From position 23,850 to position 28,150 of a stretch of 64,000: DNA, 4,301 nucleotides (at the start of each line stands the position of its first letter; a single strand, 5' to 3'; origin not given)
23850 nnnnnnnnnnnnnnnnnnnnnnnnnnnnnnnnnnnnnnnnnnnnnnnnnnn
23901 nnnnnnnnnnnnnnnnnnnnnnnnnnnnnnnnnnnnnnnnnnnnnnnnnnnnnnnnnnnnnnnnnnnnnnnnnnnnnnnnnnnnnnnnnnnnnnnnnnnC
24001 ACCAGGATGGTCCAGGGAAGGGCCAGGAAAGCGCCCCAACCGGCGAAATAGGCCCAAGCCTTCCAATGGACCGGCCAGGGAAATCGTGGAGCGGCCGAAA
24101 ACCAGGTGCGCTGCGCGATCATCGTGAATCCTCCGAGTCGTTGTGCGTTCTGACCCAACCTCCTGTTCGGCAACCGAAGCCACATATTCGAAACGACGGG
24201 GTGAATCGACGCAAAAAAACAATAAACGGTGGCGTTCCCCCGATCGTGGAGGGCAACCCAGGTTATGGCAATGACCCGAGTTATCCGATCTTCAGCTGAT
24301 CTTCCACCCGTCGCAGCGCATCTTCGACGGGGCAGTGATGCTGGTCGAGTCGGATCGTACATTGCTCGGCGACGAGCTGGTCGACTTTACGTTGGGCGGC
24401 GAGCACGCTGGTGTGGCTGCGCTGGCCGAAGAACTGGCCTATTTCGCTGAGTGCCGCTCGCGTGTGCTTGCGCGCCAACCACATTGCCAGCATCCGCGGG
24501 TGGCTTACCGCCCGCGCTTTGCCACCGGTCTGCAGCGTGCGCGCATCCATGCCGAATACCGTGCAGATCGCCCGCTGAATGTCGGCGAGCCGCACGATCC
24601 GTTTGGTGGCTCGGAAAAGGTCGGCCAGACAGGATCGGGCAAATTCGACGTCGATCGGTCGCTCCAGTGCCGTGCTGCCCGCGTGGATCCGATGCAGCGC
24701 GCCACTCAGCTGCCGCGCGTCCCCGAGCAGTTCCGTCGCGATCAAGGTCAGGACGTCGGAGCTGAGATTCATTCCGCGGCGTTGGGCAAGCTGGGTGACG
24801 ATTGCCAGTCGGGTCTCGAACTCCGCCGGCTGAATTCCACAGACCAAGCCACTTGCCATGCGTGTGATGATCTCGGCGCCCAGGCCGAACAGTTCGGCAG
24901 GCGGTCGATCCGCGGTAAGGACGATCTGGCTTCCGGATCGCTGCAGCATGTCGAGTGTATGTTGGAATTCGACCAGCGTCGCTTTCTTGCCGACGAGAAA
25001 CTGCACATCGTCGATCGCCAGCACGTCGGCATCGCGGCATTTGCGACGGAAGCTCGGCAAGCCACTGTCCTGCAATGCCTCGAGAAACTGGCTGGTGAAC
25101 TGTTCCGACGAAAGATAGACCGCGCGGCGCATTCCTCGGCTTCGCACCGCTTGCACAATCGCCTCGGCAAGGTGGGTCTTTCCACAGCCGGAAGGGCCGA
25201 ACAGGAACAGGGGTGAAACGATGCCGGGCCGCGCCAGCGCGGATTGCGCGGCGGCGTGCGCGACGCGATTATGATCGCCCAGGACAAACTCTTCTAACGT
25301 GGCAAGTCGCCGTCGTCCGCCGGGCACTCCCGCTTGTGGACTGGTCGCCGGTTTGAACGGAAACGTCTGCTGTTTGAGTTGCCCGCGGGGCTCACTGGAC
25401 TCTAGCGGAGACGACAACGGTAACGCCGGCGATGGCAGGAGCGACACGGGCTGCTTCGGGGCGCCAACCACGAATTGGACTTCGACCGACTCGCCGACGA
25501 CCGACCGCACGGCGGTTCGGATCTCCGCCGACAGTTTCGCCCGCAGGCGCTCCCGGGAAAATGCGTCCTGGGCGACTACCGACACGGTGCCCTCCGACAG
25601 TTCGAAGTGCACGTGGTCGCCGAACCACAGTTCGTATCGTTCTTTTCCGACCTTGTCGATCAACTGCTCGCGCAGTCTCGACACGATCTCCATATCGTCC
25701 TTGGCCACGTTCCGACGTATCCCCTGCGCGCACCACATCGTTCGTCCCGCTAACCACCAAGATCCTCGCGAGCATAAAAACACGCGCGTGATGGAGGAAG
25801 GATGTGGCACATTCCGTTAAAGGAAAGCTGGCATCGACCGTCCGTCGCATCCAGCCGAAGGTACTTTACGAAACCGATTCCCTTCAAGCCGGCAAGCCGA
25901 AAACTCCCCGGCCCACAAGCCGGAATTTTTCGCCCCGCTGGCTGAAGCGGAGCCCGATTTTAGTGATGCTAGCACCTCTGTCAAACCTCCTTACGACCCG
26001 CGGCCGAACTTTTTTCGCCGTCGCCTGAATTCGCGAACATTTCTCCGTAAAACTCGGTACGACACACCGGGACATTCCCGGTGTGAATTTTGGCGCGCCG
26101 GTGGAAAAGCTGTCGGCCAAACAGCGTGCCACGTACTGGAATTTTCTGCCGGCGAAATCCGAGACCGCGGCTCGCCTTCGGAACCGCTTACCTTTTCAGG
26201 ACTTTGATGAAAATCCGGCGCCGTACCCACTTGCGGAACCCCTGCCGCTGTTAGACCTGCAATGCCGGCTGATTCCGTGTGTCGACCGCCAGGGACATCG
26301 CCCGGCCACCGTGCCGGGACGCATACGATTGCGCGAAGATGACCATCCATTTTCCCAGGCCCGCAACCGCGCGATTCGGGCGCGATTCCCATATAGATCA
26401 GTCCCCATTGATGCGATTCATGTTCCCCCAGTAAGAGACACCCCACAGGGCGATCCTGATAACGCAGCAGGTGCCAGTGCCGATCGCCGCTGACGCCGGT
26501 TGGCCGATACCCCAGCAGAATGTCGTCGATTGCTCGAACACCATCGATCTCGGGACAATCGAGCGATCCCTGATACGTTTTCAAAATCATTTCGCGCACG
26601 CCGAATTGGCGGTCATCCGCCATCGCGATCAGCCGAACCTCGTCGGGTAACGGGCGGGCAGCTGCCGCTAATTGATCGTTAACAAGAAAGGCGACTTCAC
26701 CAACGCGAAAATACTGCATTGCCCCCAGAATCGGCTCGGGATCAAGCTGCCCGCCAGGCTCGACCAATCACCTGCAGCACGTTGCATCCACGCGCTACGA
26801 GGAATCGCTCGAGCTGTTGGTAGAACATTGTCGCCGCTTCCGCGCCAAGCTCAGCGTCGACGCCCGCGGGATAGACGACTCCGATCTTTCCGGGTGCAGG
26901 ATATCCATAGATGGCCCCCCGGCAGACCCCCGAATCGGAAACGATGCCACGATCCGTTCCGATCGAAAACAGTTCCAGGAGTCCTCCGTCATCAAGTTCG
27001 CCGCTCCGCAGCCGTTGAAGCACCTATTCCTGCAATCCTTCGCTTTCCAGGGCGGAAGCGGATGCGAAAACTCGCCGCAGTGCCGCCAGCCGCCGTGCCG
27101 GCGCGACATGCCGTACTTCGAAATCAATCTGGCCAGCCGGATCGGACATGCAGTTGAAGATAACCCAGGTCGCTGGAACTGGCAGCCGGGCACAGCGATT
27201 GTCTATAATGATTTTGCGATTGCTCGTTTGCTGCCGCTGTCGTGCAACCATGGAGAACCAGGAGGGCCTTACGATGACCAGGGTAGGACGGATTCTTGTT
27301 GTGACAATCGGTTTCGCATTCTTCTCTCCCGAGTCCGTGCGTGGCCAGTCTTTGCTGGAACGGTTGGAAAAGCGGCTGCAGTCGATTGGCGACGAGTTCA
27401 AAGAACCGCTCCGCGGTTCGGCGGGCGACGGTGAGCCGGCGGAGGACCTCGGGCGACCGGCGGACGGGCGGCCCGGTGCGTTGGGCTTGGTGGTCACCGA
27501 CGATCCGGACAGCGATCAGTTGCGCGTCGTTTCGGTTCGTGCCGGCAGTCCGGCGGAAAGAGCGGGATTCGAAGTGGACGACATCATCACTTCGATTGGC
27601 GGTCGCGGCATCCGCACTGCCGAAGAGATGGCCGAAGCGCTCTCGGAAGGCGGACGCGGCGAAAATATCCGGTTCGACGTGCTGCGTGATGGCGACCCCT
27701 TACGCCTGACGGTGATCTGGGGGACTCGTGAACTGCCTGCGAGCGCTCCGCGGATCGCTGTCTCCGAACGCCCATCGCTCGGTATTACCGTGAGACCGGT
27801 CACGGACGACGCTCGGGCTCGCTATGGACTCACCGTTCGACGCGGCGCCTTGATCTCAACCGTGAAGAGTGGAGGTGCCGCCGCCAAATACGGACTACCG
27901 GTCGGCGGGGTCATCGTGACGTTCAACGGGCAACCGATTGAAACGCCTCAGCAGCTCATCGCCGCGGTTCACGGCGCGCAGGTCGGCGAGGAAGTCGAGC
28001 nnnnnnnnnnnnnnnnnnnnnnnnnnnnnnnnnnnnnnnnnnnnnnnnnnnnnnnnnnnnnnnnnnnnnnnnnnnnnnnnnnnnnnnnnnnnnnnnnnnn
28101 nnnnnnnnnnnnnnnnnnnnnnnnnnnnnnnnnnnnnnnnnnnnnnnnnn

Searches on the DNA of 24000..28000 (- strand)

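Call 11: search_rna_families(source=window, start=24000, end=28000, threshold=evalue, max_evalue=1)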
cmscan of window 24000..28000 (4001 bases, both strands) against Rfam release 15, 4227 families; matches with E-value up to 1: 2.
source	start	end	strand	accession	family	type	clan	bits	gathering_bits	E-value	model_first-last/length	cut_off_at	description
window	27042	27113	-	RF03006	M23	Gene; sRNA;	-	25.9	41.2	0.059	1-53/53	no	M23 RNA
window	24152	24196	+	RF01933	bxd_5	Gene; lncRNA;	-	18.6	50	0.32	1-57/57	no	Bithoraxoid conserved region 5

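Call 63: search_rna_families(sources=[L014, L023, L026, L027, L029, L016], threshold=evalue, max_evalue=0.5)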
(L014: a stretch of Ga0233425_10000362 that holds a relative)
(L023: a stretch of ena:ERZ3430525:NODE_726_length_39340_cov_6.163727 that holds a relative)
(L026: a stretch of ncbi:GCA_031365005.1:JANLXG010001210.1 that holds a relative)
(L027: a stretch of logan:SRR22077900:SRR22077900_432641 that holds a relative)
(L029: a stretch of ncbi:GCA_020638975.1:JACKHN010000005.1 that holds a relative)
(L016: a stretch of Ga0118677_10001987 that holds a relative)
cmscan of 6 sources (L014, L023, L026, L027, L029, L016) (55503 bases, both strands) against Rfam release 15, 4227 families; matches with E-value up to 0.5: 0.
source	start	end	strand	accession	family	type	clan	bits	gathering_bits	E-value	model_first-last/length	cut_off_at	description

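Call 64: build_rna_model(alignment_id=A4, structure=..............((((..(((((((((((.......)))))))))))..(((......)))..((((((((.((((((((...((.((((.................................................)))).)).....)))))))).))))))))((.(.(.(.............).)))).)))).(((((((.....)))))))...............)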
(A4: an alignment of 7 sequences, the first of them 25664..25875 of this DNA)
Model R1 built from alignment A4 (7 sequences, 237 columns); structure: as given.
model positions 214; base pairs 52; branch points 4; effective number of sequences 1.54; information 0.59 bits per position. Calibrated on 0.2 Mb of random sequence (short: E-values are rough).
structure used (alignment columns):
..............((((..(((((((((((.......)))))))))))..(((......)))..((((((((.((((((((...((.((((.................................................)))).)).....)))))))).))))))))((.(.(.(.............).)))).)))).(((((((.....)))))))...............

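Call 65: search_with_rna_model(model_id=R1, sources=[window, L001, L002, L003, L004, L005, L012, L014, L015, L016, L017, L018, L023, L026, L027, L028, L029, L030, L031, L032], max_evalue=1)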
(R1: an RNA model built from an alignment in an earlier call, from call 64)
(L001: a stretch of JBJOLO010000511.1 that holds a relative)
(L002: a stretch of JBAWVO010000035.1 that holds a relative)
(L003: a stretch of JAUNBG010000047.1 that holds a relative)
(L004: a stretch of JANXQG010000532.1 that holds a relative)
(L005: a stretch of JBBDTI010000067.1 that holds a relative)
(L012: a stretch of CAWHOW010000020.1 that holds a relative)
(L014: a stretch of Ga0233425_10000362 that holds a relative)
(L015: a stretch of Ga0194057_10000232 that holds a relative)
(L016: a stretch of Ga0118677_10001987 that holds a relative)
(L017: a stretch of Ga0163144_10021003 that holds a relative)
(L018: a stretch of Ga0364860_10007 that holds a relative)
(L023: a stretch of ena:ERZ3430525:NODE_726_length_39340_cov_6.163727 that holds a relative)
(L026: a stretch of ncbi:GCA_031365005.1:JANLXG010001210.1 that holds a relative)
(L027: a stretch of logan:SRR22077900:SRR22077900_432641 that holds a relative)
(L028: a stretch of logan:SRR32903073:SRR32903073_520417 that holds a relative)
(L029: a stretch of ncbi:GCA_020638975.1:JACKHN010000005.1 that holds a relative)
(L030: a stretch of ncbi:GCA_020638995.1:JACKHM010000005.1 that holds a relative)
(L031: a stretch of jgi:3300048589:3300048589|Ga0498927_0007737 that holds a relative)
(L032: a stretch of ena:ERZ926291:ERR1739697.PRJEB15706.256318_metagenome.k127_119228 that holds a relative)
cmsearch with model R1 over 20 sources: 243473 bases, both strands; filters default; matches with E-value up to 1: 11.
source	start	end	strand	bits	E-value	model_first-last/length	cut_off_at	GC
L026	616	829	+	223.6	5e-68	1-214/214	no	0.52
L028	166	399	+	213.2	9e-65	1-214/214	no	0.57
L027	844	1077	+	210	8.5e-64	1-214/214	no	0.56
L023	5857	6069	+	206.7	9.3e-63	1-214/214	no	0.54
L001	92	311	+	206.3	1.3e-62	1-214/214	no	0.55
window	25664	25874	-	188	6.4e-57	1-214/214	no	0.57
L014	5820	6030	+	181.2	8.8e-55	1-214/214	no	0.58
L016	5803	6030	+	22.3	3.7e-05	1-214/214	no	0.6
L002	5977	6030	+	21.5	6.3e-05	1-214/214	no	0.54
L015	5977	6030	+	21.5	6.3e-05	1-214/214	no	0.54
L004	1276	1329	+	21.4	6.9e-05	1-214/214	no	0.52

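Call 75: search_with_rna_model(model_id=R1, sources=[L033, L034], max_evalue=1, show_alignments=2)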
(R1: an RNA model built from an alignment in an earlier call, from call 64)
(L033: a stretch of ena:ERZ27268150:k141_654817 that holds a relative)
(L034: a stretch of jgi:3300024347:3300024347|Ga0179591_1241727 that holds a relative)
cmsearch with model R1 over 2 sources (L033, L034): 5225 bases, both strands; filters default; matches with E-value up to 1: 3.
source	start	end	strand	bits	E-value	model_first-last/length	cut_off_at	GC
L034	1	212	+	52.3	3.2e-16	1-214/214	no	0.57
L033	873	1072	+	22.8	5.3e-07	1-214/214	no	0.61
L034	1564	1613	-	5.3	0.15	82-131/214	no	0.56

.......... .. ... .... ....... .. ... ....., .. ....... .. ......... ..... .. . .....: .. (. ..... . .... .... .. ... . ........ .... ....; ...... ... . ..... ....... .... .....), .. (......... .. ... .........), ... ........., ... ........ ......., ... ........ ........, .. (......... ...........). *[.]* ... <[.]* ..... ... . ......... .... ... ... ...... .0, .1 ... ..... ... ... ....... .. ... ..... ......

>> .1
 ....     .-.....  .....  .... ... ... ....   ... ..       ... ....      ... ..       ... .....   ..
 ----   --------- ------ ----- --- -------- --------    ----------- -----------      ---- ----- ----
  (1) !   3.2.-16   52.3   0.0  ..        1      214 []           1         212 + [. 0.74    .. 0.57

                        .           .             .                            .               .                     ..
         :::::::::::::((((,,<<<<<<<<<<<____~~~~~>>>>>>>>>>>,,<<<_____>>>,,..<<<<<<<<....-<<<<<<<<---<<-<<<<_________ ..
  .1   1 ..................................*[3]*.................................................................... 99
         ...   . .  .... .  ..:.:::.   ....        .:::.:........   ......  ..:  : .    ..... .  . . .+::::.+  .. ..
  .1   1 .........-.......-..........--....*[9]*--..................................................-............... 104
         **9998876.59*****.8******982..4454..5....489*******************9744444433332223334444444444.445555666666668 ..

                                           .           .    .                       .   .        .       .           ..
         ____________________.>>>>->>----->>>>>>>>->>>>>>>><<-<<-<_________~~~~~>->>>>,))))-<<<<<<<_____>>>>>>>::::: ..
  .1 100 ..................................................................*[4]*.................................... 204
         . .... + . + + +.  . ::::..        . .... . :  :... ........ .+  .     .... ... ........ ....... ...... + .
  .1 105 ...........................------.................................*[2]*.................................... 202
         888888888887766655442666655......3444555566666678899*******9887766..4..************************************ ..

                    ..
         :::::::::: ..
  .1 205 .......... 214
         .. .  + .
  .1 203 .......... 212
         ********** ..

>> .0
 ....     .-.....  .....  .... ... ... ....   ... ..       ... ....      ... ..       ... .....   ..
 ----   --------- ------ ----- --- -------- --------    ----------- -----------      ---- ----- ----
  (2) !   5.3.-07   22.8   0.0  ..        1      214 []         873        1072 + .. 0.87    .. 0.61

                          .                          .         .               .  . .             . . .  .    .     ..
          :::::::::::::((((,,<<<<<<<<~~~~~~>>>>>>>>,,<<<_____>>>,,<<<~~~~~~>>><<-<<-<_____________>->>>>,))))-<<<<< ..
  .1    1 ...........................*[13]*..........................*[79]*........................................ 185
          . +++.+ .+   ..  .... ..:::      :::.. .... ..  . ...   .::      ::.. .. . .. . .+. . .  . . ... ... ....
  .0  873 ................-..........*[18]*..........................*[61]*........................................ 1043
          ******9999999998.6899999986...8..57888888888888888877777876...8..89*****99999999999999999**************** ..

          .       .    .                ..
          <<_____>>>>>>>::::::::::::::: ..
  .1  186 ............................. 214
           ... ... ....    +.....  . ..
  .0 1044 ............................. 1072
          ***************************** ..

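Call 76: search_with_rna_model(model_id=R1, sources=[window, L014, L023, L026, L027, L028, L001, L034, L033], max_evalue=0.000001, make_alignment=true)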
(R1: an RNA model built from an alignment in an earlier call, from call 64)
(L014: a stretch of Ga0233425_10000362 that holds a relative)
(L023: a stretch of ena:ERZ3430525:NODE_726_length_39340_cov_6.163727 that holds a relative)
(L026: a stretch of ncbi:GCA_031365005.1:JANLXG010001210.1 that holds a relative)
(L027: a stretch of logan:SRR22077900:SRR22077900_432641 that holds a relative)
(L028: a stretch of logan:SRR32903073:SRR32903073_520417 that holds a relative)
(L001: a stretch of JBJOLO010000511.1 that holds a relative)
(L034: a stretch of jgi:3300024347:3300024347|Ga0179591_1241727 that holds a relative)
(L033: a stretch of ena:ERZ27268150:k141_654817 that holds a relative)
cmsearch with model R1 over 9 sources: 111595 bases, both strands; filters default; matches with E-value up to 0.000001: 8.
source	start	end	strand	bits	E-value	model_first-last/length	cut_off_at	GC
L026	616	829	+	223.6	2.3e-68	1-214/214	no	0.52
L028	166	399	+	213.2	4.1e-65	1-214/214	no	0.57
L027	844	1077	+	210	3.9e-64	1-214/214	no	0.56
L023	5857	6069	+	206.7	4.2e-63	1-214/214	no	0.54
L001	92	311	+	206.3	5.7e-63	1-214/214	no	0.55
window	25664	25874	-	188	2.9e-57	1-214/214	no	0.57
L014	5820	6030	+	181.2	4.1e-55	1-214/214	no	0.58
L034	1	212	+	52.3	6.8e-15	1-214/214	no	0.57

Alignment A5: 8 matches aligned to the model, 253 columns, each read 5' to 3' on its own strand. Consensus structure (alignment columns), stored with it:
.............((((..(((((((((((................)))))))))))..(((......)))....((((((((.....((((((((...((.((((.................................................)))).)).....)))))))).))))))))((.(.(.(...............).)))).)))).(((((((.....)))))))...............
